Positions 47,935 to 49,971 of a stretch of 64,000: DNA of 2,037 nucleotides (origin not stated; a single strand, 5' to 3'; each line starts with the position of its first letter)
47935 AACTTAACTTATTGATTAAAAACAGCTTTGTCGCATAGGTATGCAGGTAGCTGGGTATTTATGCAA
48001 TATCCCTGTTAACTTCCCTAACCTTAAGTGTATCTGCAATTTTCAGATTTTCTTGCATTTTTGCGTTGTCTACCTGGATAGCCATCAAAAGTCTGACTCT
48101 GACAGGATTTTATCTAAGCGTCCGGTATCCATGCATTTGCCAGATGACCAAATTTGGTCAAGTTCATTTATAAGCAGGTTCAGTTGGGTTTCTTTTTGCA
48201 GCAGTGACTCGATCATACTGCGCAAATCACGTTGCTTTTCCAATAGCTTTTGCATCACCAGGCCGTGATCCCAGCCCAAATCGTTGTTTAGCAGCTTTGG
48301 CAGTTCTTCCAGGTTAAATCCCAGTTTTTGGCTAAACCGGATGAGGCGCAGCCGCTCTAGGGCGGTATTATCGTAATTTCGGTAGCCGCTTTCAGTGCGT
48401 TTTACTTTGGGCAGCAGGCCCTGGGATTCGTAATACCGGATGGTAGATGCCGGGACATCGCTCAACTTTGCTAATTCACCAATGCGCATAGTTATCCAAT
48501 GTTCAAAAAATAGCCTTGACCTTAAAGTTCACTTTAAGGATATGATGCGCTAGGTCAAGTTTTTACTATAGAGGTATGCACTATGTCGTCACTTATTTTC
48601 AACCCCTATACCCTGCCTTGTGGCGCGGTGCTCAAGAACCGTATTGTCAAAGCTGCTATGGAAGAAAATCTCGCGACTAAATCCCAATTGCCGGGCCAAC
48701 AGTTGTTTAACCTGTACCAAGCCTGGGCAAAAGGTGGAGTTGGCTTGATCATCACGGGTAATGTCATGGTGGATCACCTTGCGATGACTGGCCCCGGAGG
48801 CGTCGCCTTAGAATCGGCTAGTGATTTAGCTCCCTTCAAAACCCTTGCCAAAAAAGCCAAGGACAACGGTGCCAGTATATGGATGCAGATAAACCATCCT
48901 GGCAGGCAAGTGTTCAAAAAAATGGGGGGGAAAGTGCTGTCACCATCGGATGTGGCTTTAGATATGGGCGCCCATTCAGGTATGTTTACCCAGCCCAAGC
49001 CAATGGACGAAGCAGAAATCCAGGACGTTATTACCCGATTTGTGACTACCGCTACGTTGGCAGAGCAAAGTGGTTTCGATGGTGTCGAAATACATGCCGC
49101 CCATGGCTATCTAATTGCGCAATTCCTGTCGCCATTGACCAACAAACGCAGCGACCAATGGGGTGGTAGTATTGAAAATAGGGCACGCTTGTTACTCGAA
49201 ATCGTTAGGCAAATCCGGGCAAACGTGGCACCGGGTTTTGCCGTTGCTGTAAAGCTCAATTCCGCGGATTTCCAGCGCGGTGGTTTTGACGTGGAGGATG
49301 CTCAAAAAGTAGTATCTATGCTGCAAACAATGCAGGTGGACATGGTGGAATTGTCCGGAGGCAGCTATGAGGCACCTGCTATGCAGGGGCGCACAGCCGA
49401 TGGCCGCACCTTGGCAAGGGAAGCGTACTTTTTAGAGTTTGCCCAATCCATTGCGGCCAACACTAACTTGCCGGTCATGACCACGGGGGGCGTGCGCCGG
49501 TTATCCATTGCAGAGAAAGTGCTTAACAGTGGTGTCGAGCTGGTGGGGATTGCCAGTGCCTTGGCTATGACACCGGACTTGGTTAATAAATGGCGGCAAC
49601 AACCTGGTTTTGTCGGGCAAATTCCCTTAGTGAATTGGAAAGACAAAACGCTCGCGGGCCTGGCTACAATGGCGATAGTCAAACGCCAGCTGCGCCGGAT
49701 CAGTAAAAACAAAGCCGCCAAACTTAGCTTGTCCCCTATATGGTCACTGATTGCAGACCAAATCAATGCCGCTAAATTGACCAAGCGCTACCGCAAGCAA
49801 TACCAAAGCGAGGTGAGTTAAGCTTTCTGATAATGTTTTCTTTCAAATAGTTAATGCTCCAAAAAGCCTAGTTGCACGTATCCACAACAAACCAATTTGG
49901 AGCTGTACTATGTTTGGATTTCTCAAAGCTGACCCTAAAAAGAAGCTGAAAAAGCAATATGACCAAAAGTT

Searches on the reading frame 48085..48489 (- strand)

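Call 68: search_protein_families(library=pfam, proteins=[window:48085-48489:-], max_evalue=0.00001)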
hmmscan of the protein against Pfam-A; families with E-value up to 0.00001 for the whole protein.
window:48085-48489:- (134 aa): 3 families
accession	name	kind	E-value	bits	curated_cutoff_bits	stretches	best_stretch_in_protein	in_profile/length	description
PF13411.12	MerR_1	-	2.4e-20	72.9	21.6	1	1-68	1-67/69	MerR HTH family regulatory protein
PF00376.29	MerR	-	2.1e-17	63.1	28.2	1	2-39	1-38/38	MerR family regulatory protein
PF09278.17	MerR-DNA-bind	-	1.9e-08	35.2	25.4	1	44-104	1-63/65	MerR, DNA binding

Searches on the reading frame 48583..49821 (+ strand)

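Call 68: search_protein_families(library=pfam, proteins=[window:48583-49821:+], max_evalue=0.00001)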
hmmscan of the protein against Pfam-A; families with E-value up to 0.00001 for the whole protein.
window:48583-49821:+ (412 aa): 2 families
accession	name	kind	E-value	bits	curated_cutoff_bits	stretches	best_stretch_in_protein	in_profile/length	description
PF00724.26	Oxidored_FMN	-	9.1e-58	196.6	27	1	5-339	2-337/342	NADH:flavin oxidoreductase / NADH oxidase family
PF00977.27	His_biosynth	-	4.2e-06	26.8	23.6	1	284-340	62-118/228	Histidine biosynthesis protein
